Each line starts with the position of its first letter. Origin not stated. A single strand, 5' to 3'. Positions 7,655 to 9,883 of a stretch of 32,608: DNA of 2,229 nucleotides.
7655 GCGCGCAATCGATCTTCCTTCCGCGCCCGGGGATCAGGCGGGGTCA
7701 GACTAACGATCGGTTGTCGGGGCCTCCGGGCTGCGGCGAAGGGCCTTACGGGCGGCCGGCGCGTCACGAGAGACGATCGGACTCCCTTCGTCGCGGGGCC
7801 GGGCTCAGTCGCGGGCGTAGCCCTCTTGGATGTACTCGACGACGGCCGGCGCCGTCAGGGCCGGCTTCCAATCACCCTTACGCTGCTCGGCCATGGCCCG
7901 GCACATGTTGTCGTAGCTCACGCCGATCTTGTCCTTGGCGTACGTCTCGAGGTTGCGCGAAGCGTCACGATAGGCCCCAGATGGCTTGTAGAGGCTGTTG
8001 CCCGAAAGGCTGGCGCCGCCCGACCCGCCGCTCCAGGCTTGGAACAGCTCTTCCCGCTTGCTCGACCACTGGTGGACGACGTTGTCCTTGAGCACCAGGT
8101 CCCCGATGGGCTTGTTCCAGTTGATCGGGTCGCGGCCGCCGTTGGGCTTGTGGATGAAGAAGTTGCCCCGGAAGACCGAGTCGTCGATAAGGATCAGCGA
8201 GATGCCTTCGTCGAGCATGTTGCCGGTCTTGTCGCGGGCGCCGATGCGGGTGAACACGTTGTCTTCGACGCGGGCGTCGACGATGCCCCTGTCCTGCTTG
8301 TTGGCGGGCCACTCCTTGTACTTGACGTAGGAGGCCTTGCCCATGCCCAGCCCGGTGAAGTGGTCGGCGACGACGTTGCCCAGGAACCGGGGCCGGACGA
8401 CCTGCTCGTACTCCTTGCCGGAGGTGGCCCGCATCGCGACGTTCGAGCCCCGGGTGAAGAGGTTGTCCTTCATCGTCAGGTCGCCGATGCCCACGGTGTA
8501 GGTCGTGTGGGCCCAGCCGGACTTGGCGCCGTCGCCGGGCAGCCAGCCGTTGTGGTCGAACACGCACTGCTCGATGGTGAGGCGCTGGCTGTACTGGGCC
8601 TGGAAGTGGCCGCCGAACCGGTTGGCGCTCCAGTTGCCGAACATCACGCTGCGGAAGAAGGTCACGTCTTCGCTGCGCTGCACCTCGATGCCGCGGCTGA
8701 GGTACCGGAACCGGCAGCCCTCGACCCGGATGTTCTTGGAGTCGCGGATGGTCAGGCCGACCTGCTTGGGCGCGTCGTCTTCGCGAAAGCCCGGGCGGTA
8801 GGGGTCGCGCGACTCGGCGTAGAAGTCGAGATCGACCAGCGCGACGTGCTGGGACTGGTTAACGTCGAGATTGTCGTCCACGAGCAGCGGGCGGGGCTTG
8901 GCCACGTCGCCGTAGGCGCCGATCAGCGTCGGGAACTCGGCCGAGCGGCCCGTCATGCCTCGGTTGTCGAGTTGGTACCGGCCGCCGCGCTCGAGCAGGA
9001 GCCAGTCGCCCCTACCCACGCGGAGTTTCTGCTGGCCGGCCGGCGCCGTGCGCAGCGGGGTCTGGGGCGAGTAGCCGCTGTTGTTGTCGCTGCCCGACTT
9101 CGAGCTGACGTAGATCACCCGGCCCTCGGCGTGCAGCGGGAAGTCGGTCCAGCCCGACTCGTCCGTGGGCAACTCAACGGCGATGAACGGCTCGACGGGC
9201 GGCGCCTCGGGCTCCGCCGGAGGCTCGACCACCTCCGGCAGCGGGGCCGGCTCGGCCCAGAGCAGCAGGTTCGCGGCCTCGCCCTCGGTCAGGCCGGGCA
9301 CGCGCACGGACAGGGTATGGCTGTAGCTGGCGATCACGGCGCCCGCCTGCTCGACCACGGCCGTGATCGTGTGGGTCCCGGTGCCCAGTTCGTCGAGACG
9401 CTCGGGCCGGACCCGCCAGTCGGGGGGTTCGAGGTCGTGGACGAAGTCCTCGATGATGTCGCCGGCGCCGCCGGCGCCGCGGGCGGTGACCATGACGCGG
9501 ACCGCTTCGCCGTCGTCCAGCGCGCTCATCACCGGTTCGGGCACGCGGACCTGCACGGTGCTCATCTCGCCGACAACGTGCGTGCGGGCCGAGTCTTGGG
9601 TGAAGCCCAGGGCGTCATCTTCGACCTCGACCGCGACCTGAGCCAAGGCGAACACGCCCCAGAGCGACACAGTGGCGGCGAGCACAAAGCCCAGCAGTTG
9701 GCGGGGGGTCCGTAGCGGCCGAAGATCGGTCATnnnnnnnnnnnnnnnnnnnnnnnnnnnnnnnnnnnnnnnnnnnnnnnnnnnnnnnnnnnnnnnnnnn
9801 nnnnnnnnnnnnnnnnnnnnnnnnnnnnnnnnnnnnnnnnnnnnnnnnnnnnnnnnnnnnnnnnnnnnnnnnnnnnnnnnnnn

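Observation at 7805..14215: Two paralogous secreted beta-helix proteins in direct orientation bracket an inverted sulfotransferase gene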

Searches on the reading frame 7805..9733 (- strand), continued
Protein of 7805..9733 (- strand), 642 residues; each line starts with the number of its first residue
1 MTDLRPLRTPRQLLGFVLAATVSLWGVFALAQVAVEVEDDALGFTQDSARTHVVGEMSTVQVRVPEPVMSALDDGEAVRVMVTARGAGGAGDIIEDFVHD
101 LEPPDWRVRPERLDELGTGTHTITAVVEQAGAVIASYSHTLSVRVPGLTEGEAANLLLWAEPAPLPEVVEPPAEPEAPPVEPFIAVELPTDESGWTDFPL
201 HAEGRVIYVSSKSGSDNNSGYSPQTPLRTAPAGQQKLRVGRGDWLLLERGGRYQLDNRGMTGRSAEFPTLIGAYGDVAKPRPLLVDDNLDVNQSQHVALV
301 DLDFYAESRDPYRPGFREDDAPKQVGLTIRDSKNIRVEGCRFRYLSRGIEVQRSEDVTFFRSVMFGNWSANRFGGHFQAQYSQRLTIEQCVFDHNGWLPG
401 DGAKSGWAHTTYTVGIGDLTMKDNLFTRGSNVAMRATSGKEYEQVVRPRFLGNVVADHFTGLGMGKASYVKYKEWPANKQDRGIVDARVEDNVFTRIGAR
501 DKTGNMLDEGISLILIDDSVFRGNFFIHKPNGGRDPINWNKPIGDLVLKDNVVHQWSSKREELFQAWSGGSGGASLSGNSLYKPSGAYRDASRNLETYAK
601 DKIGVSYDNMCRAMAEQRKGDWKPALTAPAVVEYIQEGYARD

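Call 47: search_protein_families(library=pfam, alignment_id=A3, max_evalue=0.00001)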
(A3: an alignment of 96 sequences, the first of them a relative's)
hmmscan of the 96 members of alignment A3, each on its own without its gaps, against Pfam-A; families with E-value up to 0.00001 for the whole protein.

A. member 1, L010:1721-2422:- (234 aa): 2 families
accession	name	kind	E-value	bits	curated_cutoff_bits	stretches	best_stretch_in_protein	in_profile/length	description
PF07596.16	SBP_bac_10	-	2.3e-08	34.8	23.3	1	40-84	1-45/268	Protein of unknown function (DUF1559)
PF07963.17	N_methyl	-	9.9e-07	28.5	21.2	1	14-36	5-27/27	Prokaryotic N-terminal methylation motif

B. families by the number of members that match (of 96 scanned): 118 families (the first 25 are shown)
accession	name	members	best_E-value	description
PF23598.1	LRR_14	3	1.8e-26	Leucine-rich repeat region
PF13855.12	LRR_8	3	4.1e-24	Leucine rich repeat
PF12799.13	LRR_4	3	1.4e-21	Leucine Rich repeats (2 copies)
PF00560.39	LRR_1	3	5.6e-12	Leucine Rich Repeat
PF14394.12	DUF4423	2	5.3e-30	Domain of unknown function (DUF4423)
PF07690.21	MFS_1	2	2.2e-23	Major Facilitator Superfamily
PF13428.12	TPR_14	2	3e-06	Tetratricopeptide repeat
PF00920.27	ILVD_EDD_N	1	7.1e-114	Dihydroxy-acid/6-phosphogluconate dehydratase N-terminal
PF01120.23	Alpha_L_fucos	1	8.7e-94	Alpha-L-fucosidase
PF09674.15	DUF2400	1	6.6e-86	Protein of unknown function (DUF2400)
PF00793.26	DAHP_synth_1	1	3.4e-83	DAHP synthetase I family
PF00248.27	Aldo_ket_red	1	7.6e-78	Aldo/keto reductase family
PF03054.22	tRNA_Me_trans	1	7.3e-75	tRNA methyl transferase HUP domain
PF02378.23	PTS_EIIC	1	2.5e-73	Phosphotransferase system, EIIC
PF24877.1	ILV_EDD_C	1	2.1e-70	Dihydroxy-acid/6-phosphogluconate dehydratase C-terminal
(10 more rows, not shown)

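Call 79: search_protein_representatives(alignment_id=A1)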
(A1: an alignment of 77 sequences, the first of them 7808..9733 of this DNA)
Query: 77 sequences, 576 profile positions. Proteins with E-value up to 0.001 (for the whole library): 24746; up to 1e-10: 9381; up to 1e-30: 3626. The best 150 are listed.
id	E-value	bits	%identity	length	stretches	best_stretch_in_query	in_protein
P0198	2.4e-270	914.5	-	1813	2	31-540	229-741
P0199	7.6e-257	870.0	-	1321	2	25-536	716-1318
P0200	1.2e-217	740.6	-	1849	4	24-396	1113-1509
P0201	1.0e-215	734.2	-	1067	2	33-531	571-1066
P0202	1.2e-213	727.4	-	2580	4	32-396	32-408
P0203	7.0e-211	718.2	-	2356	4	33-396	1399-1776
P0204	1.3e-202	691.0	-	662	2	26-524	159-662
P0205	4.9e-196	669.2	-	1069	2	31-534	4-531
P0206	1.9e-187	640.8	-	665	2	35-533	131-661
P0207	1.8e-184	631.0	-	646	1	17-540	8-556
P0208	1.2e-181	621.6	-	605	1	24-536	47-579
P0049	3.1e-179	613.7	-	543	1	28-534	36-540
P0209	6.0e-179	612.8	-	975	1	15-548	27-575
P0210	2.7e-178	610.6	-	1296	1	13-540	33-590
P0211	8.8e-177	605.6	-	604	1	33-531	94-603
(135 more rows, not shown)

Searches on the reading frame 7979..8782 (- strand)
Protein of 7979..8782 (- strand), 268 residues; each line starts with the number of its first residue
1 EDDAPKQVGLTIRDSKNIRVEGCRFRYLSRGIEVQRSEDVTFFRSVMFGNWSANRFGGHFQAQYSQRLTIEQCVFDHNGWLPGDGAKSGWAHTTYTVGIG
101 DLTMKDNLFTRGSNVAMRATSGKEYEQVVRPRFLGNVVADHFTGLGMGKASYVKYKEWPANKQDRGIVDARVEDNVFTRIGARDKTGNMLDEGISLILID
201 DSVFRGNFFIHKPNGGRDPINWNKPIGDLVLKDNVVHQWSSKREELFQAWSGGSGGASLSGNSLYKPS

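Call 44: search_solved_structures(query=A2, max_evalue=10, show_alignments=5)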
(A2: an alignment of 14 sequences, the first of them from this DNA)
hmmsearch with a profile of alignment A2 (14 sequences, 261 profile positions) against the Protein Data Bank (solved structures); distinct sequences matched with E-value up to 10: 5.
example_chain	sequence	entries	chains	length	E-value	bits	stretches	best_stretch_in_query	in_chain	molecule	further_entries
3jur_A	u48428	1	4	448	0.012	18.2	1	164-238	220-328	Exo-poly-alpha-D-galacturonosidase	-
5olp_A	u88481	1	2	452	0.12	14.8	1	5-58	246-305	Pectate lyase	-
2inu_A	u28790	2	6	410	0.87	12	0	132-186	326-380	Inulin fructotransferase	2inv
8pvs_A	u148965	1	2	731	0.9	12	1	111-255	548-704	Alpha-1,3-galactosidase B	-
9rx2_A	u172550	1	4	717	1.4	11.4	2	126-235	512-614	Parallel beta-helix repeat protein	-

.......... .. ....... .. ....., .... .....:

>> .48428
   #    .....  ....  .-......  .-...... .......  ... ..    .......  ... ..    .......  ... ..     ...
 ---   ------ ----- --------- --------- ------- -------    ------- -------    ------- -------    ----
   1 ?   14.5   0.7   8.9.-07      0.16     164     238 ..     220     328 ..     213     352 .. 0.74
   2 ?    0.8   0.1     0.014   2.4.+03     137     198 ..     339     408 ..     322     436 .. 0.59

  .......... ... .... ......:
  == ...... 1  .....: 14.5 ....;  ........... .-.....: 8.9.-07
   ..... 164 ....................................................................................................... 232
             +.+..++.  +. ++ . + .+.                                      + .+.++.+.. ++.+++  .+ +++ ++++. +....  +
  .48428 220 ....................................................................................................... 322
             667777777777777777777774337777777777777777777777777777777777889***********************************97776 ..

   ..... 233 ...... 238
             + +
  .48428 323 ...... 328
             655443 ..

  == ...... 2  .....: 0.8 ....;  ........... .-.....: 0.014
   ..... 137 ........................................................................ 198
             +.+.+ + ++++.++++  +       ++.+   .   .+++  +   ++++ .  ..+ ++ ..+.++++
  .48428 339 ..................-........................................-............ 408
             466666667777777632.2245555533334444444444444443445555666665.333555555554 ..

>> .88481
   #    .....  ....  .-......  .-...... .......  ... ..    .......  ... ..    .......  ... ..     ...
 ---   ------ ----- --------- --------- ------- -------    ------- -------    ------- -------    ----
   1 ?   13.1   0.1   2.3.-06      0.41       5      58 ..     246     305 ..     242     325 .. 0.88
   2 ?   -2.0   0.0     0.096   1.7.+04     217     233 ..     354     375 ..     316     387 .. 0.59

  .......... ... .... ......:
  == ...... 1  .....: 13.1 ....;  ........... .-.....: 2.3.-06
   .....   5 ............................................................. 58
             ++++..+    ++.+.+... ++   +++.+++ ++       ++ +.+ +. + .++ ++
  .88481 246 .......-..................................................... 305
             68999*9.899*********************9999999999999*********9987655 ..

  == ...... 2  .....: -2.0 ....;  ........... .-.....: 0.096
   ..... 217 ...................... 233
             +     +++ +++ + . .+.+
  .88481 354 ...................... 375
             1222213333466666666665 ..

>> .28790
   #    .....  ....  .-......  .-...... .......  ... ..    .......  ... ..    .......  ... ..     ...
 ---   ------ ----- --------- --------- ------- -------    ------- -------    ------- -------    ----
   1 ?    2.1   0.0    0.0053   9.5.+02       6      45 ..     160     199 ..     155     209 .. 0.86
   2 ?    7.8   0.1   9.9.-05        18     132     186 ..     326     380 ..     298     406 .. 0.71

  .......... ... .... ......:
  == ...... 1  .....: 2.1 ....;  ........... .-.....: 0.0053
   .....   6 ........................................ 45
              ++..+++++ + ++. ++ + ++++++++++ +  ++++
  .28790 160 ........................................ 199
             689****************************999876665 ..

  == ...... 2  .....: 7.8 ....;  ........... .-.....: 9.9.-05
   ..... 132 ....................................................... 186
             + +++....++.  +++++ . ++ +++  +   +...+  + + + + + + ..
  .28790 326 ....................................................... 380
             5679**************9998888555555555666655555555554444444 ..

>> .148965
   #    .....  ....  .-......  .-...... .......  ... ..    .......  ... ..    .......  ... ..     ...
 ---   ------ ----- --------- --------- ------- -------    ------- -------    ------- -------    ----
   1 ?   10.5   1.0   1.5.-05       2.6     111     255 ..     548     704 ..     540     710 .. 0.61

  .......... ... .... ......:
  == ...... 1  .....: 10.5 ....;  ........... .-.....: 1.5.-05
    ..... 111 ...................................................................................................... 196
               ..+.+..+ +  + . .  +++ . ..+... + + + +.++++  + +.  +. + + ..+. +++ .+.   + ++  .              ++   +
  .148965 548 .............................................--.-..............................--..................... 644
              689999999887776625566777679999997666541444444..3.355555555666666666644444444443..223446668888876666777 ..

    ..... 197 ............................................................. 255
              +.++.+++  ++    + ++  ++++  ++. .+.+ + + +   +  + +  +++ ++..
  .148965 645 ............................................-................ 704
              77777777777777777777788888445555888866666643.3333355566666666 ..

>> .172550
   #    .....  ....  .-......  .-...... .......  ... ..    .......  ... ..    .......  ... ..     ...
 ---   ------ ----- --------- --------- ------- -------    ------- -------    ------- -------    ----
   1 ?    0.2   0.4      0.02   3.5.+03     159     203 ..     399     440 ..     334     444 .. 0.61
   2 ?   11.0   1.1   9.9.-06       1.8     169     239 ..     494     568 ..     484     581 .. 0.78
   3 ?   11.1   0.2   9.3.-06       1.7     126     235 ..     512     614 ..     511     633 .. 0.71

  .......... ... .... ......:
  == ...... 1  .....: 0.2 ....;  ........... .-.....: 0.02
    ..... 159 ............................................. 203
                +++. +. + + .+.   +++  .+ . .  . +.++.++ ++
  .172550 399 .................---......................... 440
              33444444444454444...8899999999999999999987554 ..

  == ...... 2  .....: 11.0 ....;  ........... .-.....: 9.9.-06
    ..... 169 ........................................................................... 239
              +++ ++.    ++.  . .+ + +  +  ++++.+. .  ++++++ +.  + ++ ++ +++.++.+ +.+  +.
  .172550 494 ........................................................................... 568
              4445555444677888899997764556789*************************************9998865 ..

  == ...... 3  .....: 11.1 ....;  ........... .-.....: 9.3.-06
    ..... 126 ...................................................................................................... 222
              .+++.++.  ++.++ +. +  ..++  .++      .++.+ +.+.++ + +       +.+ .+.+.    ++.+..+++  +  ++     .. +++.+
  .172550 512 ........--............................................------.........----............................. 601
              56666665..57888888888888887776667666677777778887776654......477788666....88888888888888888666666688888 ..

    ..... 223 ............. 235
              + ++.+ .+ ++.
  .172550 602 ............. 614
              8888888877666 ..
